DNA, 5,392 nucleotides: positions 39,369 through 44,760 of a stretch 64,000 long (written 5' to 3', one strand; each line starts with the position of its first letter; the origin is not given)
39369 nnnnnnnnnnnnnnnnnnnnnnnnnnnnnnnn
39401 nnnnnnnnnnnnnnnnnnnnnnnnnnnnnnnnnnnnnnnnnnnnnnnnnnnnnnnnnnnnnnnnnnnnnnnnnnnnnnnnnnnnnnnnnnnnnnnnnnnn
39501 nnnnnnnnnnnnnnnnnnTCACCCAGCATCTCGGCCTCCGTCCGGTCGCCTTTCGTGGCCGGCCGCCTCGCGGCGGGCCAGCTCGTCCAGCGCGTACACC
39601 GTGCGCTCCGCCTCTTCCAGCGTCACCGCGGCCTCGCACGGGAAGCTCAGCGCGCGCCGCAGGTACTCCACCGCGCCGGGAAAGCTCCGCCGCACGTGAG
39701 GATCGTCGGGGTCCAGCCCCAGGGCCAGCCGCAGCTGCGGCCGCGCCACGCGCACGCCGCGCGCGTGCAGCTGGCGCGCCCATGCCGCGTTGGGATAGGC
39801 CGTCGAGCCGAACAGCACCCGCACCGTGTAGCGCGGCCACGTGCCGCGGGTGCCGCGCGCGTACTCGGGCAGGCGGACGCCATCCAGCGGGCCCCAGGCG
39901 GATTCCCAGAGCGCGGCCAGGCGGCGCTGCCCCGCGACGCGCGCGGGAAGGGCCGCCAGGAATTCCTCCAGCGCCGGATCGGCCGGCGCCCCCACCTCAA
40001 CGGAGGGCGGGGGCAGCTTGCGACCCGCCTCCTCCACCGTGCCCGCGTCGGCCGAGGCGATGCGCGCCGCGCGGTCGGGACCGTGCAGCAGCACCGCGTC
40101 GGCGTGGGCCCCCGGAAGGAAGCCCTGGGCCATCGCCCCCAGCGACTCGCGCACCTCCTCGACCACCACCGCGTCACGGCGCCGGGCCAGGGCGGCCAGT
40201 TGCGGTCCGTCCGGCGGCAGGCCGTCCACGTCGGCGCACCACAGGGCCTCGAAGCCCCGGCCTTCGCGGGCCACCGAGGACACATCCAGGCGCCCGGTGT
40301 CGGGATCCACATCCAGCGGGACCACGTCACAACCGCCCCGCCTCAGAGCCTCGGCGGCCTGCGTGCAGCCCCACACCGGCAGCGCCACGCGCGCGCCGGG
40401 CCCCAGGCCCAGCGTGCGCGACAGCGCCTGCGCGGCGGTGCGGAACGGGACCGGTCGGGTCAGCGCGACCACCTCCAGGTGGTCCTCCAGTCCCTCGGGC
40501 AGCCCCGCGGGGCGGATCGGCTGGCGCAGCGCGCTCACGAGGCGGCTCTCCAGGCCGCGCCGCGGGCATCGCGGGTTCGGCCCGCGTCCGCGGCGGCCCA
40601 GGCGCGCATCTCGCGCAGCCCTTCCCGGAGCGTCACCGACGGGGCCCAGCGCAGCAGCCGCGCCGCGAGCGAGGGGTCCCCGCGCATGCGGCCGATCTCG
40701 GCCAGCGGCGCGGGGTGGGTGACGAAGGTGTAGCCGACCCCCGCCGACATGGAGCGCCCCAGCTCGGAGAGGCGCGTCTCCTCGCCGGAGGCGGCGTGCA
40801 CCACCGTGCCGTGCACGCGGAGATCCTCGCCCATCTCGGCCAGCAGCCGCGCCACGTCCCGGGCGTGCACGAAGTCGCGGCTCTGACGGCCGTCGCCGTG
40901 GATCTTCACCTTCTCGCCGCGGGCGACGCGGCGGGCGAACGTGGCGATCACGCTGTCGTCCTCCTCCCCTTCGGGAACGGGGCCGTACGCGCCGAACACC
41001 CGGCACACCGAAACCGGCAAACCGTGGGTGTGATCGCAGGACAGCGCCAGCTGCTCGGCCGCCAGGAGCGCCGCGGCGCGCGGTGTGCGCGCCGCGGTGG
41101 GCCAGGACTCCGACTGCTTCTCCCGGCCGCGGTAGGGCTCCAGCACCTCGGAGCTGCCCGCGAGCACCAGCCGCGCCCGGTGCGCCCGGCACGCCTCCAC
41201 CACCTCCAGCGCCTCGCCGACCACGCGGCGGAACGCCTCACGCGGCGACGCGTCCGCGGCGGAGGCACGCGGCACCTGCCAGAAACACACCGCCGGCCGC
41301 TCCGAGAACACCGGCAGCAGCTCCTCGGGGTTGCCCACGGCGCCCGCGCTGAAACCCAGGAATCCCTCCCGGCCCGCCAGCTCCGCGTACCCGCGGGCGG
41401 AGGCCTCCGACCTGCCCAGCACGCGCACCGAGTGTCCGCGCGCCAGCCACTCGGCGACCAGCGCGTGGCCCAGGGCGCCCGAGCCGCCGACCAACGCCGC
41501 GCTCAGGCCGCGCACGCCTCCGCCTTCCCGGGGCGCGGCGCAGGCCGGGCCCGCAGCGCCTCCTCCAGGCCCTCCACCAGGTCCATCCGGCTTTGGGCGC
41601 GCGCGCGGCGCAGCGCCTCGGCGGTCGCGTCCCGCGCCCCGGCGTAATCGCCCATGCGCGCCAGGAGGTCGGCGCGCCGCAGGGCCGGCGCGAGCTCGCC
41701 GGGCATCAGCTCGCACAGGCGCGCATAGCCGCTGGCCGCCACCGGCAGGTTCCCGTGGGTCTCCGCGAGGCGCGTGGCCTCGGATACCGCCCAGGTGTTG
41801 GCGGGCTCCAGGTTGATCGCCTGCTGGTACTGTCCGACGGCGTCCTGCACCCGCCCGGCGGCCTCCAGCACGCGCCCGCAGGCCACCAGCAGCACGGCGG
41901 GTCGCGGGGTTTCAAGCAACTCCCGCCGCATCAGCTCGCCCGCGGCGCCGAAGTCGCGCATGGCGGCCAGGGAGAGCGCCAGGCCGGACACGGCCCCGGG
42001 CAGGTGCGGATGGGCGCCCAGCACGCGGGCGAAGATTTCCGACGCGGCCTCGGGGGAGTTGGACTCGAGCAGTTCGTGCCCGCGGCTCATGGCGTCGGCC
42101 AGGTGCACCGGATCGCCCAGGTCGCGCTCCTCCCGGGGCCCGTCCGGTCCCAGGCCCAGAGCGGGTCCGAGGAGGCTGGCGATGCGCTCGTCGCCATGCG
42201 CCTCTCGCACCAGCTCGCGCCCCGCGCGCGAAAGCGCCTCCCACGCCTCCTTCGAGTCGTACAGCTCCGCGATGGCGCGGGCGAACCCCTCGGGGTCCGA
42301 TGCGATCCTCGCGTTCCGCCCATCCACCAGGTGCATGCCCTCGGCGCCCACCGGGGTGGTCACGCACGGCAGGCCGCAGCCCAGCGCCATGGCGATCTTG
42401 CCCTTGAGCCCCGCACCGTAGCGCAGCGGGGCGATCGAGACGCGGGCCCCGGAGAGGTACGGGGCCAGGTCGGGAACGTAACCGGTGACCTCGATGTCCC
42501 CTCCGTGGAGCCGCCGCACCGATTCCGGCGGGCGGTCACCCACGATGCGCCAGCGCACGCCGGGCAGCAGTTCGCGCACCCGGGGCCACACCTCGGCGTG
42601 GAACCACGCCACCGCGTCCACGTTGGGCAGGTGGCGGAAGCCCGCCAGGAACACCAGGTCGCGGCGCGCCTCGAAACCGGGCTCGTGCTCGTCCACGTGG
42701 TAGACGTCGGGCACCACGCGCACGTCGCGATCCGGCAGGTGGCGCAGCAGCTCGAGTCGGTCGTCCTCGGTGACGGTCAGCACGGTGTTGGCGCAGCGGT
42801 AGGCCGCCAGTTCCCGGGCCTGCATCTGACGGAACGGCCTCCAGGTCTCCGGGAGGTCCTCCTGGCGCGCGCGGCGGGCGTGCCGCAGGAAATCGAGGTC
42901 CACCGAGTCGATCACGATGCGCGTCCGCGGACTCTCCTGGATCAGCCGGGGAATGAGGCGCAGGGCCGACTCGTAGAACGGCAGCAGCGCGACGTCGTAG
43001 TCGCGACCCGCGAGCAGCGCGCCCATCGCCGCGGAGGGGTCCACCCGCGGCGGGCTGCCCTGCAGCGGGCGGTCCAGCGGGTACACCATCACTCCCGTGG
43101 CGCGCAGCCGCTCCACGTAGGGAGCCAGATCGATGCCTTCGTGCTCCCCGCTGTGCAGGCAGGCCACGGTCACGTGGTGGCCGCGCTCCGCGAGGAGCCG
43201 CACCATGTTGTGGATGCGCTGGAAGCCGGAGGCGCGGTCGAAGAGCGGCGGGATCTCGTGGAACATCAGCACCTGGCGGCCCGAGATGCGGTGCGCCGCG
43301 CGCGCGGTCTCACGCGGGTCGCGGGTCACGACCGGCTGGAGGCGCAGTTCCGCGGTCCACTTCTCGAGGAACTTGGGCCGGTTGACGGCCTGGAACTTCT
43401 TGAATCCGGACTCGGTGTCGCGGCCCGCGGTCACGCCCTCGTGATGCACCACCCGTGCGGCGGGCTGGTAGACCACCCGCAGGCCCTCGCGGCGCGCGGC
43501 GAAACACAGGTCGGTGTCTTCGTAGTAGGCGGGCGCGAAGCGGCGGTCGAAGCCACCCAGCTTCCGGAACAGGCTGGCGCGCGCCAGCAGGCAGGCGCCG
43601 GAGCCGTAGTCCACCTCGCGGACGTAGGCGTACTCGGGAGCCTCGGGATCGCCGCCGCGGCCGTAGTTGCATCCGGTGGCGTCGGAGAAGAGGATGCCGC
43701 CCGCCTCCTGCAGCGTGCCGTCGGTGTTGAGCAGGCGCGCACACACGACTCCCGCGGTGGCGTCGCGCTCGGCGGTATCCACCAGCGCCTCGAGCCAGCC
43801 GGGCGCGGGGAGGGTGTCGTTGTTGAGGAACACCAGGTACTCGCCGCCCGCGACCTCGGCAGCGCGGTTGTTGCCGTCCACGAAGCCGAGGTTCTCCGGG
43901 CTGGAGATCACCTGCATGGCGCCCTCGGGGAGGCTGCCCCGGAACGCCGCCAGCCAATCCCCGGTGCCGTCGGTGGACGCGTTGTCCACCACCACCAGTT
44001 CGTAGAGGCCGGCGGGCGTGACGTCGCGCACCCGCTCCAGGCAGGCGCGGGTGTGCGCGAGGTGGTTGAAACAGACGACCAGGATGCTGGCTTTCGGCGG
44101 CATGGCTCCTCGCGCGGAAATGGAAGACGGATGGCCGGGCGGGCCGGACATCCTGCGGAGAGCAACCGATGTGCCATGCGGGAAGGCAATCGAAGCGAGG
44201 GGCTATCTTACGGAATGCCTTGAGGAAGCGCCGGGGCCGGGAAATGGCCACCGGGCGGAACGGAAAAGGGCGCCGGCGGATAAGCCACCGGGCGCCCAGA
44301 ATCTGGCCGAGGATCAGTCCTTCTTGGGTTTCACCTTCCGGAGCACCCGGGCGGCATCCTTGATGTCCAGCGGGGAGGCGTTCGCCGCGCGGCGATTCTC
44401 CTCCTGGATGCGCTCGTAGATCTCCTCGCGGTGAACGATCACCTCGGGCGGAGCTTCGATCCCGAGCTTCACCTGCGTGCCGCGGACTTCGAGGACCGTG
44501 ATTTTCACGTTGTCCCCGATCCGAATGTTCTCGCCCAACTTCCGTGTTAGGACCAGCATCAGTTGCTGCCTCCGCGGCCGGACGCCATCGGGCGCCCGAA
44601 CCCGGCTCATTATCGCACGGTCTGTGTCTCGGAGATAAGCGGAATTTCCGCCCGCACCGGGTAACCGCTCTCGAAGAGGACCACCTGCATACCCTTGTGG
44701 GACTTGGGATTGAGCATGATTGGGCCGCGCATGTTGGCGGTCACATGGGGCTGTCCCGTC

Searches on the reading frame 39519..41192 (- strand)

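Call 61: search_protein_families(library=pfam, proteins=[window:39519-41192:-], max_evalue=0.0001)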
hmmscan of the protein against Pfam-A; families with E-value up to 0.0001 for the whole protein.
window:39519-41192:- (557 aa): 1 family
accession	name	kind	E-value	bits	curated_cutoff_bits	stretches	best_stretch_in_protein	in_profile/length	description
PF01041.23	DegT_DnrJ_EryC1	-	4.1e-09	36.6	19.8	1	258-365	56-164/360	DegT/DnrJ/EryC1/StrS aminotransferase family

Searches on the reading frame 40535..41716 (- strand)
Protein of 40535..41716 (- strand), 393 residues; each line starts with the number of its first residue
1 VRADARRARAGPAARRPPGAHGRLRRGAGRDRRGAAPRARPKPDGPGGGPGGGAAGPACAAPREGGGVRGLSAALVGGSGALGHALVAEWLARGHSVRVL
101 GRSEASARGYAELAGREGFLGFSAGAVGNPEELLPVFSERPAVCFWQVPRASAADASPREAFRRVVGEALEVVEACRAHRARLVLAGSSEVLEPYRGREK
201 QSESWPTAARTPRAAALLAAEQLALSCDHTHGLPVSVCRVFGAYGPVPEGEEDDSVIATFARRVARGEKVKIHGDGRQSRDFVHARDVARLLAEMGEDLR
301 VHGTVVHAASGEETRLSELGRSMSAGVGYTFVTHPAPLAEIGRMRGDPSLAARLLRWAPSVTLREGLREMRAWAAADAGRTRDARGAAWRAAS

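Call 61: search_protein_families(library=pfam, proteins=[window:40535-41716:-], max_evalue=0.0001)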
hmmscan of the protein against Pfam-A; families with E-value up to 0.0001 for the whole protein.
window:40535-41716:- (393 aa): 3 families
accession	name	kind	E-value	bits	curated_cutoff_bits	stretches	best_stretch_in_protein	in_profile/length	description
PF01370.27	Epimerase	-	1.1e-32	113.8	20.9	1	75-298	3-227/240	NAD dependent epimerase/dehydratase family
PF16363.11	GDP_Man_Dehyd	-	1.6e-20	74.3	27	1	77-370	4-332/332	GDP-mannose 4,6 dehydratase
PF13460.12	NAD_binding_10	-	1.8e-05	25.2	27.2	1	77-220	1-133/184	NAD(P)H-binding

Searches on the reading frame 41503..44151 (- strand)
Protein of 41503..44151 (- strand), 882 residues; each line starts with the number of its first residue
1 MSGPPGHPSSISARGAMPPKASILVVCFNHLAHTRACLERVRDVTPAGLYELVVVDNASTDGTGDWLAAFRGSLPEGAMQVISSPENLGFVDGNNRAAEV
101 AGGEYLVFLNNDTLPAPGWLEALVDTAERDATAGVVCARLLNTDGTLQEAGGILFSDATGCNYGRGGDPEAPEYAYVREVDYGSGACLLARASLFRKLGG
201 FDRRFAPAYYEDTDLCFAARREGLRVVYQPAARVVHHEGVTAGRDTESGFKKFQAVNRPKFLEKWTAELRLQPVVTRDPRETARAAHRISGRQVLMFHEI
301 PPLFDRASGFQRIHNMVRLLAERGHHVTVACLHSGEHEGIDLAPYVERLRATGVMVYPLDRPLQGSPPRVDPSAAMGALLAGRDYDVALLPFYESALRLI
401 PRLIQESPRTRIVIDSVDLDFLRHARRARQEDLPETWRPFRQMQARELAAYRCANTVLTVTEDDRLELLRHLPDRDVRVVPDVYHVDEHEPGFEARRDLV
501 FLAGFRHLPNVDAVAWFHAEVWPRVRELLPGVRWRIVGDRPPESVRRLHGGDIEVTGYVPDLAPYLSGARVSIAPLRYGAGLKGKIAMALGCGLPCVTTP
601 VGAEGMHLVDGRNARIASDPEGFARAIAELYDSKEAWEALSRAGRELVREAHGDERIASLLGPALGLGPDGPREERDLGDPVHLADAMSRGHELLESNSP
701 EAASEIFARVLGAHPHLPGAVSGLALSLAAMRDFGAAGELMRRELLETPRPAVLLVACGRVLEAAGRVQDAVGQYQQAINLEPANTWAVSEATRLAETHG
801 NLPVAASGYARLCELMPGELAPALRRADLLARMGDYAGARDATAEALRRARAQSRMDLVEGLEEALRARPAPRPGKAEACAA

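Call 14: search_protein_families(library=pfam, proteins=[window:41503-44151:-], max_evalue=0.01)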
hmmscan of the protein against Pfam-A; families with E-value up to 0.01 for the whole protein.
window:41503-44151:- (882 aa): 13 families
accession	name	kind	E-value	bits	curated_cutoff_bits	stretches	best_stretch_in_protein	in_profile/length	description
PF13692.12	Glyco_trans_1_4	-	2.9e-24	86.4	27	1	497-632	2-141/142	Glycosyl transferases group 1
PF00535.33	Glycos_transf_2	-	6.6e-23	81.9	23.3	1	22-154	1-130/168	Glycosyl transferase family 2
PF13641.12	Glyco_tranf_2_3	-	7.4e-14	52.7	27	1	19-238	2-213/230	Glycosyltransferase like family 2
PF13524.12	Glyco_trans_1_2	-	2.2e-10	41.1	25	1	526-659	10-141/144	Glycosyl transferase-like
PF13439.12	Glyco_transf_4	-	8.3e-07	29.6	28.5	1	313-481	8-163/170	Glycosyltransferase Family 4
PF14559.12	TPR_19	-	1.1e-05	26.1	25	0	694-752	1-60/68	Tetratricopeptide repeat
PF07719.23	TPR_2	-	1.1e-05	25.6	27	0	755-785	4-34/34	Tetratricopeptide repeat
PF00534.26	Glycos_transf_1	-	0.00012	22.1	26.4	1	529-646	45-171/172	Glycosyl transferases group 1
PF13632.12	Glyco_trans_2_3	-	0.00017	21.9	27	1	183-239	72-124/198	Glycosyl transferase family group 2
PF10111.15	Glyco_tranf_2_2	-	0.00047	20.2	27.3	1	24-216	2-196/276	Glycosyltransferase like family 2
PF13424.12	TPR_12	-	0.0022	18.6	30.1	0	747-780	40-73/77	Tetratricopeptide repeat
PF13432.12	TPR_16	-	0.0033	18.3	32.7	0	690-745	3-58/65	Tetratricopeptide repeat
PF13428.12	TPR_14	-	0.0052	17.8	23.5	0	754-789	3-38/44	Tetratricopeptide repeat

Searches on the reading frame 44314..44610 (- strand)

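Call 14: search_protein_families(library=pfam, proteins=[window:44314-44610:-], max_evalue=0.01)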
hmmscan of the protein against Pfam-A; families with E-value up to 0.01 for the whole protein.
window:44314-44610:- (98 aa): 1 family
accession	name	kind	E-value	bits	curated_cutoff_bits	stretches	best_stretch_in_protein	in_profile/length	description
PF02599.21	CsrA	-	5.6e-26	90.7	27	1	18-70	1-53/53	Global regulator protein family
